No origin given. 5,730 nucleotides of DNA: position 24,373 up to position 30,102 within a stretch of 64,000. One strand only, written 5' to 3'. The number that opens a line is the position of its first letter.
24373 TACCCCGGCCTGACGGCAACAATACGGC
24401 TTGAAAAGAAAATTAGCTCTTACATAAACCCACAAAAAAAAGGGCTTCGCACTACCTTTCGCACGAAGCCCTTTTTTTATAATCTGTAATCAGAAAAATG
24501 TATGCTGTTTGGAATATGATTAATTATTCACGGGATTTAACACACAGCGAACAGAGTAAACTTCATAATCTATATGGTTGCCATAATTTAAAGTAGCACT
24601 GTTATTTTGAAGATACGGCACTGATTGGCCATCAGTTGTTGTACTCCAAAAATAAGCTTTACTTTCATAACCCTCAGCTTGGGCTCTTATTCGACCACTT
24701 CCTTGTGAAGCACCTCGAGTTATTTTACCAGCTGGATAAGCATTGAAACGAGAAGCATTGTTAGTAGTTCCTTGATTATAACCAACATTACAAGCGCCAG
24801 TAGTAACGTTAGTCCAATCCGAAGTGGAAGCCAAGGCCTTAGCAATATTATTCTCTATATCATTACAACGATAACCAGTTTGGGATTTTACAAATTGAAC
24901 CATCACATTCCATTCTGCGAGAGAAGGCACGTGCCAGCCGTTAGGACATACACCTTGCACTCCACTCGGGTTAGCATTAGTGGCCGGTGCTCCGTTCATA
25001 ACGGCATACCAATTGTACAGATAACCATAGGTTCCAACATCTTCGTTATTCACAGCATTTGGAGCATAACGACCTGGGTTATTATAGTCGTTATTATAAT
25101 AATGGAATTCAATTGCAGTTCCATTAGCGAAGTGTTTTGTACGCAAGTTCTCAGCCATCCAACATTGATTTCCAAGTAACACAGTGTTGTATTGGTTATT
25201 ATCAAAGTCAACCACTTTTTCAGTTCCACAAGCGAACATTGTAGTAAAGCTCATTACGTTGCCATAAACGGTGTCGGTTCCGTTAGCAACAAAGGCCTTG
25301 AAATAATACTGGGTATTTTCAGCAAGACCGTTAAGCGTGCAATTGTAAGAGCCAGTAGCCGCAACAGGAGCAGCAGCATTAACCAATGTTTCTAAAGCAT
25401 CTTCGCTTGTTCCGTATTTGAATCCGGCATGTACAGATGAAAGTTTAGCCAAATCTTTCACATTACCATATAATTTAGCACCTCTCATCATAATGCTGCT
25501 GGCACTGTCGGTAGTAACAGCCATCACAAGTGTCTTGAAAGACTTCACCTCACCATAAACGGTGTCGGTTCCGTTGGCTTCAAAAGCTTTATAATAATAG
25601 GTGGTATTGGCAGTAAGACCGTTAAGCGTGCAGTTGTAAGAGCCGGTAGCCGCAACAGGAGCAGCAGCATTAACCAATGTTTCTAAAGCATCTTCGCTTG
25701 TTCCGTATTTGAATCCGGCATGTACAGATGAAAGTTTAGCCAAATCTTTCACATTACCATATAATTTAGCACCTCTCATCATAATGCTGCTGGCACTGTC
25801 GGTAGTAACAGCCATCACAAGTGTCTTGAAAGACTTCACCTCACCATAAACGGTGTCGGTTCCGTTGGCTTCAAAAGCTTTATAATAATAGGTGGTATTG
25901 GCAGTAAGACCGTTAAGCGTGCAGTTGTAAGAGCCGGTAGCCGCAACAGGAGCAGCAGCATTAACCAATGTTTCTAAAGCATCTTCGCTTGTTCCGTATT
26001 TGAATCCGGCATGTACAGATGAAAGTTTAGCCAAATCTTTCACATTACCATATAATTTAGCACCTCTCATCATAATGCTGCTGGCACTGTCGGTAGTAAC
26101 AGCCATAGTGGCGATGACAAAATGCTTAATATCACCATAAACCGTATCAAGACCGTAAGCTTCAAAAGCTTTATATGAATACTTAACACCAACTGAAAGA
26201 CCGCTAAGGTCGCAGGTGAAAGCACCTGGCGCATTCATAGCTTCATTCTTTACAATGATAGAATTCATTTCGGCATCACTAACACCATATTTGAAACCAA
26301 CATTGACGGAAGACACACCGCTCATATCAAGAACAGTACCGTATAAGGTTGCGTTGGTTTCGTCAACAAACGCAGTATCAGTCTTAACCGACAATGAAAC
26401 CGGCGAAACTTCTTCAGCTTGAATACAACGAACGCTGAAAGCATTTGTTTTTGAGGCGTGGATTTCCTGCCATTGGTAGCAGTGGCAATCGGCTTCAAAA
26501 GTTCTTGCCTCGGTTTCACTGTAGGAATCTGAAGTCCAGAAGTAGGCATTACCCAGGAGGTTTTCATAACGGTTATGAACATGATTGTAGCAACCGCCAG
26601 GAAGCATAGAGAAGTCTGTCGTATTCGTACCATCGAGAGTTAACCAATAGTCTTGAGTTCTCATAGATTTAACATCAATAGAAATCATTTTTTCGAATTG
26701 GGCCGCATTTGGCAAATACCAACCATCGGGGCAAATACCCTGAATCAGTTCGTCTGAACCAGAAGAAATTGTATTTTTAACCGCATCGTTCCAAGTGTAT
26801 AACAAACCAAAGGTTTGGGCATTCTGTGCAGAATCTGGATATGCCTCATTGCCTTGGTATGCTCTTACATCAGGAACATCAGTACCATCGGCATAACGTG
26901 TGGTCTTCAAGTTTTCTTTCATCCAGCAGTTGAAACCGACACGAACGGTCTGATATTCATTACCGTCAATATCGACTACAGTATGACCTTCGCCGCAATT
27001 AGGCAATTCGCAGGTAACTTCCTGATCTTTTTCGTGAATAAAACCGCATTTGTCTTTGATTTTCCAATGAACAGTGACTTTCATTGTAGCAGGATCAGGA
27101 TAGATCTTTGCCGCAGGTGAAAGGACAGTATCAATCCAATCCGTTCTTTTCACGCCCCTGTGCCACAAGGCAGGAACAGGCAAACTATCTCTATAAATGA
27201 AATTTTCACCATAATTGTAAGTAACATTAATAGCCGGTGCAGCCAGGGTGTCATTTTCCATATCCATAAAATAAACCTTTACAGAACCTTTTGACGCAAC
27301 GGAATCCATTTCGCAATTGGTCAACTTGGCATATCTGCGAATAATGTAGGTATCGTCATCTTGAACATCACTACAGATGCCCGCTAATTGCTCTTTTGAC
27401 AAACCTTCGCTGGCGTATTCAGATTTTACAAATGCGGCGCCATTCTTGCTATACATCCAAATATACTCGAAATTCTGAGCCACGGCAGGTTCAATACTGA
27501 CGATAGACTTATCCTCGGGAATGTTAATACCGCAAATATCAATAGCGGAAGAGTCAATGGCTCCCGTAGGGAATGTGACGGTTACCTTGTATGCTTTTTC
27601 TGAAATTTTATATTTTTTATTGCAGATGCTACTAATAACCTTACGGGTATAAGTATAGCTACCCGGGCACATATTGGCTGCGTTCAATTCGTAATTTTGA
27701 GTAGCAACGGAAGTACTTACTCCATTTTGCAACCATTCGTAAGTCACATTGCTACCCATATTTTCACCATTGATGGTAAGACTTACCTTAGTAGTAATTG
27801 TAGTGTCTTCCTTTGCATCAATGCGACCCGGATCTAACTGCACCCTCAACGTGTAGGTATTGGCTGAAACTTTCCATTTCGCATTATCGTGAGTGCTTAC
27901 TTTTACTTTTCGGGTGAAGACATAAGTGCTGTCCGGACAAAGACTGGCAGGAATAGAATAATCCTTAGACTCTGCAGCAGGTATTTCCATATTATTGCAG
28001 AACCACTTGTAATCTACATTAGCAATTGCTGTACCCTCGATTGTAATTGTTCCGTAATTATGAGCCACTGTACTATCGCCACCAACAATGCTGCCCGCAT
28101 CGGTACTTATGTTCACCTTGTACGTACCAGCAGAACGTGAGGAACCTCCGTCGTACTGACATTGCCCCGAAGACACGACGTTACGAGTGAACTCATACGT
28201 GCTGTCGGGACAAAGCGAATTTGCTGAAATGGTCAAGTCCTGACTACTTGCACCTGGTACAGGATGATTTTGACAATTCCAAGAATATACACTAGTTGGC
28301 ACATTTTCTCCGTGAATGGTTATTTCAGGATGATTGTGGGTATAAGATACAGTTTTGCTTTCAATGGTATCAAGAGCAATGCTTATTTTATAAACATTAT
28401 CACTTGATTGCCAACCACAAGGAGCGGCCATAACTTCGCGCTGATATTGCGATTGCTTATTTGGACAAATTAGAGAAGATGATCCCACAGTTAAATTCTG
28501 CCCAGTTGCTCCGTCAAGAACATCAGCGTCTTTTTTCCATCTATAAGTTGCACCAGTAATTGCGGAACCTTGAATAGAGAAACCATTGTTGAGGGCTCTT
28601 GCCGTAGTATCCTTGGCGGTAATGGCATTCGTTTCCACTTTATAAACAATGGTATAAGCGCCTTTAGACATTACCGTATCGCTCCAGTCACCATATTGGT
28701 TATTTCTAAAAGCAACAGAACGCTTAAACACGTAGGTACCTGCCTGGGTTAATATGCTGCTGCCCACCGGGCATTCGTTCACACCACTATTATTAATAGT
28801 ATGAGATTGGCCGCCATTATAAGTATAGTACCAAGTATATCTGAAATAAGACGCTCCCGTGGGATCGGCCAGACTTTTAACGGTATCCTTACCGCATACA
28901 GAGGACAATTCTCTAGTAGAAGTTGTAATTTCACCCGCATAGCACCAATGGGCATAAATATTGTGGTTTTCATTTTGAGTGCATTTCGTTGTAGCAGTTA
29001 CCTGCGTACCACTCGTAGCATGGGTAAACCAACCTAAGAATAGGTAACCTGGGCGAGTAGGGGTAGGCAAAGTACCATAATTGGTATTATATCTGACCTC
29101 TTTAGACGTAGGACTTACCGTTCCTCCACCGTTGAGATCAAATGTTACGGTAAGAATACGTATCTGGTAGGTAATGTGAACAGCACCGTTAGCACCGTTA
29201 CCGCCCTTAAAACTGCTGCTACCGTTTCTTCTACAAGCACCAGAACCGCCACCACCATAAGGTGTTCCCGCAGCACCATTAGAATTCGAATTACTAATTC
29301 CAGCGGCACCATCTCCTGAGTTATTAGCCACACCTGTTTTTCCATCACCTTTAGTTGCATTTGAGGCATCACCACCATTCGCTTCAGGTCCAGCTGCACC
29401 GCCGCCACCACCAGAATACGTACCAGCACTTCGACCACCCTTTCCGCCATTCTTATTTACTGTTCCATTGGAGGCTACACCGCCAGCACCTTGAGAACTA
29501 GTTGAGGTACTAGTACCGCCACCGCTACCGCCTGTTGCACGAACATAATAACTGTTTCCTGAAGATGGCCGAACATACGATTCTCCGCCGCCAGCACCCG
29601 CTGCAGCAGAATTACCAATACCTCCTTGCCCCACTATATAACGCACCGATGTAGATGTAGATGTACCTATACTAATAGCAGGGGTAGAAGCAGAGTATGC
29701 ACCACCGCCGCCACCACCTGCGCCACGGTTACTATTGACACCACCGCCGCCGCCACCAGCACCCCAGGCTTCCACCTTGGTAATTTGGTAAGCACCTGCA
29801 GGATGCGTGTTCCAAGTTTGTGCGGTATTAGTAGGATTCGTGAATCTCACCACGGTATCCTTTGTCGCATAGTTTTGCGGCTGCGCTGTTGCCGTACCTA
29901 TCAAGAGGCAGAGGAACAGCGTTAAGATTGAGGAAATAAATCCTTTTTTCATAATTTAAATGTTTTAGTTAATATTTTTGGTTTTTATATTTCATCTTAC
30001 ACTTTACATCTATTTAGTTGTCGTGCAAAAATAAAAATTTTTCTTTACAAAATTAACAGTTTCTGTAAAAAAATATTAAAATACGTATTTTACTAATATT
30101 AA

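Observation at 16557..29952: Two adjacent giant paralogs pairing a polyglycine-rich N-domain with FISUMP C-domains; function and export route unknown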

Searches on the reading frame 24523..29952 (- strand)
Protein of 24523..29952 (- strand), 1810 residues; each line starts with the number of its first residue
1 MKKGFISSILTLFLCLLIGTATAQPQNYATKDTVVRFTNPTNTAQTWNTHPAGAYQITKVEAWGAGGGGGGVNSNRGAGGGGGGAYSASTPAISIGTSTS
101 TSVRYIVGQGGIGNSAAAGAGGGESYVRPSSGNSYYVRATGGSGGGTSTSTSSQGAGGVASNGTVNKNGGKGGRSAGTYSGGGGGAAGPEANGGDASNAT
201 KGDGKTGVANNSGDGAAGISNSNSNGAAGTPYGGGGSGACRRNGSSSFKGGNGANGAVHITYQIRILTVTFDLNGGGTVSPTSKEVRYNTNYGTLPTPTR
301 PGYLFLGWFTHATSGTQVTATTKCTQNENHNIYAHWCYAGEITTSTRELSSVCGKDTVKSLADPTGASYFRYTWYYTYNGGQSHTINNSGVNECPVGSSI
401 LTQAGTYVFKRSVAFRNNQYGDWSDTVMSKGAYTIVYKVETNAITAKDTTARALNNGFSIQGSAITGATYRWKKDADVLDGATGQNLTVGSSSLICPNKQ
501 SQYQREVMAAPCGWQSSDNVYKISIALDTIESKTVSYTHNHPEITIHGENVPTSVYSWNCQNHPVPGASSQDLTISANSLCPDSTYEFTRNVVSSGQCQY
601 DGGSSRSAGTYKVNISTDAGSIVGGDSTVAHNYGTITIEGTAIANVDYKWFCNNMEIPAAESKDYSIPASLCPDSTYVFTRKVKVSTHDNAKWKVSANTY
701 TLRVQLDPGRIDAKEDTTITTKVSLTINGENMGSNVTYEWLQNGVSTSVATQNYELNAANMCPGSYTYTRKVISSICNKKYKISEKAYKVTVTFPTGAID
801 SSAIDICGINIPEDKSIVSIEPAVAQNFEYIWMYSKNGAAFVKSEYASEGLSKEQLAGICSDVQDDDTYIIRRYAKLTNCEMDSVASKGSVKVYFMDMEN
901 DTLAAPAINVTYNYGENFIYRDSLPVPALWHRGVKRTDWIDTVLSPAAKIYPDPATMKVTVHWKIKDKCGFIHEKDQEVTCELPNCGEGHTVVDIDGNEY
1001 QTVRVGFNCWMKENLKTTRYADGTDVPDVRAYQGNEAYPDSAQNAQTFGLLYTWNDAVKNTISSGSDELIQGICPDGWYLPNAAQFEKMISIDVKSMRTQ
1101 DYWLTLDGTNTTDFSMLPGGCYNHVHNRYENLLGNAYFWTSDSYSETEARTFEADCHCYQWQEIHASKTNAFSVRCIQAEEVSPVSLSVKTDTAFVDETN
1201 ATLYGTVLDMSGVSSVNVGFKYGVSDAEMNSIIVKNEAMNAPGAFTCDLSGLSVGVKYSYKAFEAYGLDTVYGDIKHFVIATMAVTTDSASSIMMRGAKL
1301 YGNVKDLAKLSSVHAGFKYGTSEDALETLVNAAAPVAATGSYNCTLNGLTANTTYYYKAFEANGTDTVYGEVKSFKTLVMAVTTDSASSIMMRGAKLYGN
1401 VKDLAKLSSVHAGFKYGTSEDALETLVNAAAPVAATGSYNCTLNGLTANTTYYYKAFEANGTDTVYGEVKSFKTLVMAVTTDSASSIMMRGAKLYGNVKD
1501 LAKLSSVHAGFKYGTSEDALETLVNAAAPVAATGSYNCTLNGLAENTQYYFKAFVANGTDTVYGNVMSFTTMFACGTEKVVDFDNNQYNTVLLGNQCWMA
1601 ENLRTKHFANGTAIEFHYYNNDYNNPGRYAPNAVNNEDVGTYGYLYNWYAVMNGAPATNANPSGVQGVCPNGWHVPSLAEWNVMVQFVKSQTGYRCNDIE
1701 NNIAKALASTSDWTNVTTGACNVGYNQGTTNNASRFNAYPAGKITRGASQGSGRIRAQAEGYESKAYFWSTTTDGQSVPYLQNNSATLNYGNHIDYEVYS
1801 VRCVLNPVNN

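Call 5: search_protein_families(library=pfam, proteins=[window:24523-29952:-], max_evalue=0.01)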
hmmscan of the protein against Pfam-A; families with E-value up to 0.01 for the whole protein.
window:24523-29952:- (1810 aa): 6 families
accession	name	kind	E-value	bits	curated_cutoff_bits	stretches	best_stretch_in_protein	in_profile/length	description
PF09603.15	Fib_succ_major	-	2.9e-52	178.1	33.9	2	1593-1804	3-186/187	Fibrobacter succinogenes major domain (Fib_succ_major)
PF09479.16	Flg_new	-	4.2e-16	59.2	27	1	268-335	2-65/65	Listeria-Bacteroides repeat domain (List_Bact_rpt)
PF16656.11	Pur_ac_phosph_N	-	2.4e-12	47.7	30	3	1317-1377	30-93/93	Purple acid Phosphatase, N-terminal domain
PF21722.4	Gly_rich_2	-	4.6e-10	40.3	24.3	1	45-263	4-226/226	Glycine-rich domain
PF16655.11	PhoD_N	-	0.00022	22.2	30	0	1336-1373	53-89/90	PhoD-like phosphatase, N-terminal domain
PF10179.15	NDNF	-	0.00064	20.2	27.3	0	1536-1558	89-111/127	Neuron-derived neurotrophic factor, first Fn(III) domain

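Call 6: search_protein_families(library=ncbifam, proteins=[window:24523-29952:-], max_evalue=0.01)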
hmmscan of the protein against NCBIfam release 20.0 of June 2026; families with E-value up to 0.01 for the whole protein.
window:24523-29952:- (1810 aa): 3 families
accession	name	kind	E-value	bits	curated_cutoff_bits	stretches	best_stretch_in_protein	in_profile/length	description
TIGR02145.1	Fib_succ_major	domain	9.6e-54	182.7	41.65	2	996-1178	7-175/176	FISUMP domain-containing protein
NF049889.1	AlphArabdaseBT0360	equivalog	8e-10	37.9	600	3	1488-1590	46-148/639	arabinan endo-1,5-alpha-L-arabinosidase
TIGR02543.1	List_Bact_rpt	repeat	2.2e-06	27.9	20.95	1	298-336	1-40/44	TIGR02543 family repeat protein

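Call 13: find_encoding_contigs(protein=window:24523-29952:-, flank=10000, max_places=10)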
Protein window:24523-29952:- (1810 aa): 1 contig read that carries it; 1 place shown.
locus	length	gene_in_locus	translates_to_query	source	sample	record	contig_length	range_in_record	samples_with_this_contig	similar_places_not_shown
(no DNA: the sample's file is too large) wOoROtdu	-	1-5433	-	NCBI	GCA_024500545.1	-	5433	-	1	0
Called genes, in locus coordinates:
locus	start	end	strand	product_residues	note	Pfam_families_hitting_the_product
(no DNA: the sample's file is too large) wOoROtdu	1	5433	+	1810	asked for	PF21722:Gly_rich_2, PF09479:Flg_new, PF16656:Pur_ac_phosph_N (faint), PF09603:Fib_succ_major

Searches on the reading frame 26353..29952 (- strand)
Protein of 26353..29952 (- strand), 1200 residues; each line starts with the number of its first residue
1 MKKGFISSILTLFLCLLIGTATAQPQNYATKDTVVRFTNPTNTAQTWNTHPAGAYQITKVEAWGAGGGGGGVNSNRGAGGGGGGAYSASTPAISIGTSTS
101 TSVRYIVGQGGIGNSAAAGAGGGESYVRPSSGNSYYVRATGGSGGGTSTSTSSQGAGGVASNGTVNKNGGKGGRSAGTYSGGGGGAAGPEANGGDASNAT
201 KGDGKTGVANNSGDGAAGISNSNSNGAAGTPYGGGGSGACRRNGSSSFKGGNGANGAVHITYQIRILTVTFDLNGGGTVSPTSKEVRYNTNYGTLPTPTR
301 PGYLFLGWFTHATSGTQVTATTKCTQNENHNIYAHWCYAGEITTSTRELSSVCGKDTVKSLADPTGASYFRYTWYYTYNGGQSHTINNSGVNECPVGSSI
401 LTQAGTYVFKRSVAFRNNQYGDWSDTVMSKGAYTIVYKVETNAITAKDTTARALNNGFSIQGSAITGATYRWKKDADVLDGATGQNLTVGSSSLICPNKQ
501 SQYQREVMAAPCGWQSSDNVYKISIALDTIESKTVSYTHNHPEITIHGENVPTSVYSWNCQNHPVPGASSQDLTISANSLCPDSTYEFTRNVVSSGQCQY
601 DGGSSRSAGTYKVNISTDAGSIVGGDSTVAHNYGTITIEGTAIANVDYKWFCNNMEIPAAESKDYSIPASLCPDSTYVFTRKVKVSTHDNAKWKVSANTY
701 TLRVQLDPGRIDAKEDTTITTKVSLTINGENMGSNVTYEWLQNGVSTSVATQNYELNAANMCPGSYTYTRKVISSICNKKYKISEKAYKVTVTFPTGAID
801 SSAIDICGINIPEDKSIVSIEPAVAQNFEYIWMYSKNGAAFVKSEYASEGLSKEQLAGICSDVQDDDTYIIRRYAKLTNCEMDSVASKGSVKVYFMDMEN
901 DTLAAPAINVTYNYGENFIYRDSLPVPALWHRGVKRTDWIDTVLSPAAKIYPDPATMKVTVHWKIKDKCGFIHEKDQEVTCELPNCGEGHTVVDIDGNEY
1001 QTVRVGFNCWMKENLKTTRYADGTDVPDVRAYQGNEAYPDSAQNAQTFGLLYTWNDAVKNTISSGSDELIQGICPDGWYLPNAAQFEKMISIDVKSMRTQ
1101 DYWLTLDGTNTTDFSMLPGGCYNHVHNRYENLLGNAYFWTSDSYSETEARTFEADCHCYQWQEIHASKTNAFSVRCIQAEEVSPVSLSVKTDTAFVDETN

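Call 53: find_related_loci(query=A4, collection=metagenome_contigs, flank=10000)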
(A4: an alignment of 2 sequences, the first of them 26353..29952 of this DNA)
Query A4 (1200 aa) in metagenome_contigs; peptide patterns used: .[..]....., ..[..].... (x = any residue, [..] = any of these).
348 stretches matched a pattern; 2 encode a relative of the query (tblastn E <= 1e-3); 2 distinct loci.
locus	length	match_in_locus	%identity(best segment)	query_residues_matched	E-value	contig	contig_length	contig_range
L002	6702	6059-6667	32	979-1154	1e-17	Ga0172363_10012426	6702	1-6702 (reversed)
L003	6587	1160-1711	27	1001-1178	2e-11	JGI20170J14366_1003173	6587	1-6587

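Call 54: find_related_loci(query=A4, collection=genome_contigs, flank=10000)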
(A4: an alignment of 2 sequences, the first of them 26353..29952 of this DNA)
Query A4 (1200 aa) in genome_contigs; peptide patterns used: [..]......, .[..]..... (x = any residue, [..] = any of these).
153 stretches matched a pattern; 1 encode a relative of the query (tblastn E <= 1e-3); 1 distinct loci.
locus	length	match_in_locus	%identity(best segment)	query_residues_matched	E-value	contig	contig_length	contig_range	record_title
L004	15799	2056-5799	74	250-1194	0e+0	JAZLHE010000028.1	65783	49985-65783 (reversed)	MAG: Bacteroidales bacterium isolate T1900044986_TA20190048.MAGScoT_cleanbin_000011 SGB_4162_k141_1114257, whole genome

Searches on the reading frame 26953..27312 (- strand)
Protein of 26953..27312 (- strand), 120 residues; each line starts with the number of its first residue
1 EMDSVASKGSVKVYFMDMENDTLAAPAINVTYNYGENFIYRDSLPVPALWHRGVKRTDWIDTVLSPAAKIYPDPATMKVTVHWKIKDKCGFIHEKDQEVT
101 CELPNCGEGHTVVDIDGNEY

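Call 58: search_protein_families(library=pfam, proteins=[window:26953-27312:-], max_evalue=1)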
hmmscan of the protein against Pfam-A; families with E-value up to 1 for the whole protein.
window:26953-27312:- (120 aa): 1 family
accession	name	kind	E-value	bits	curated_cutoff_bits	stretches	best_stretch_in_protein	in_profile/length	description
PF06458.18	MucBP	-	0.048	14.8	23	0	11-38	2-28/63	MucBP domain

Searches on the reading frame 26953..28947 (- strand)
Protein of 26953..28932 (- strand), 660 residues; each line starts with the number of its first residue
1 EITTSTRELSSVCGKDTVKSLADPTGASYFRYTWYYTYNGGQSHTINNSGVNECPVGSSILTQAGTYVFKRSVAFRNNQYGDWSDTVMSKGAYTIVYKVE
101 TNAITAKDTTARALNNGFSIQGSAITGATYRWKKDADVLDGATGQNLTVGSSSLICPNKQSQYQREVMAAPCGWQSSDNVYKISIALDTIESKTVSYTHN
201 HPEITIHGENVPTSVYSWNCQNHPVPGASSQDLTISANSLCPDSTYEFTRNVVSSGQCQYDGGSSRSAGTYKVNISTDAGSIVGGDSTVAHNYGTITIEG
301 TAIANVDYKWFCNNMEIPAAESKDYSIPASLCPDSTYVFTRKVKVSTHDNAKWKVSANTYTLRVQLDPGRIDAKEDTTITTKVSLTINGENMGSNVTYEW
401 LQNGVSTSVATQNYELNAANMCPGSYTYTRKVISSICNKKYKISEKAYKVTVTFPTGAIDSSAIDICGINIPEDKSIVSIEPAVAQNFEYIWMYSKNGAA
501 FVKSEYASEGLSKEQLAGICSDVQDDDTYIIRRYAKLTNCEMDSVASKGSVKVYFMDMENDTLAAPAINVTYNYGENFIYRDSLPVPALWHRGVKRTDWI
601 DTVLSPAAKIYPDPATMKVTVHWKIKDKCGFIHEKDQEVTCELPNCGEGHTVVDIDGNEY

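Call 46: find_homologous_proteins(query=window:26953-28932:-, max_evalue=0.00001)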
Query window:26953-28932:- (660 aa): 1 proteins with E <= 0.00001 among 8000 candidates.
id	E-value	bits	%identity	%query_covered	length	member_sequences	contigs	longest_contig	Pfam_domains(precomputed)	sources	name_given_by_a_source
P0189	5.1e-6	43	25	49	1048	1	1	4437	PF22073.3,PF07679.23,PF13895.13,PF15780.12,PF07610.18,PF13927.13,PF28432.1,PF02832.23,PF24507.2,PF12371.15,PF22544.3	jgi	jgi:hypothetical protein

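Call 86: search_solved_structures(query=window:27313-28947:-, max_evalue=10)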
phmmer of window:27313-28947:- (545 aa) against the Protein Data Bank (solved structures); distinct sequences matched with E-value up to 10: 0.

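Call 87: search_protein_families(library=ncbifam, proteins=[window:27313-28947:-], max_evalue=1)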
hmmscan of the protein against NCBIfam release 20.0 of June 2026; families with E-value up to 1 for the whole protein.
window:27313-28947:- (545 aa): 0 families

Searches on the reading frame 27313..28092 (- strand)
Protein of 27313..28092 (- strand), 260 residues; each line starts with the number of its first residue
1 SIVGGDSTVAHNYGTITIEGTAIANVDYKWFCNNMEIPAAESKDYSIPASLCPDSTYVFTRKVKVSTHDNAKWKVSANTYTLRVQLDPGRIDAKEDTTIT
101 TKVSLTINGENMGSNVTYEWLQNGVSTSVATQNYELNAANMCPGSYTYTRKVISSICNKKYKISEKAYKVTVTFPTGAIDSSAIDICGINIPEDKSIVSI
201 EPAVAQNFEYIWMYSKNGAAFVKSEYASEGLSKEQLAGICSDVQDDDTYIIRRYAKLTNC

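Call 58: search_protein_families(library=pfam, proteins=[window:27313-28092:-], max_evalue=1)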
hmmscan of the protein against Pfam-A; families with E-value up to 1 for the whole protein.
window:27313-28092:- (260 aa): 2 families
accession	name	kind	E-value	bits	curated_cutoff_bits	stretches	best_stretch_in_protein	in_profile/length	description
PF22352.2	K319L-like_PKD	-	0.0022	18.4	27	1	94-155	2-71/84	K319L-like, PKD domain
PF07495.19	Y_Y_Y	-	0.3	11.5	26.6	0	112-170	4-64/65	Y_Y_Y domain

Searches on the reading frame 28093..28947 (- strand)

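Call 58: search_protein_families(library=pfam, proteins=[window:28093-28947:-], max_evalue=1)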
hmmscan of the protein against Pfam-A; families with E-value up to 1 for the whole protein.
window:28093-28947:- (285 aa): 1 family
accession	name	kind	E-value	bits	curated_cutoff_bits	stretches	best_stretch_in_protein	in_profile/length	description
PF18573.7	BclA_C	-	0.064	13.6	38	1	91-134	41-82/128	BclA C-terminal domain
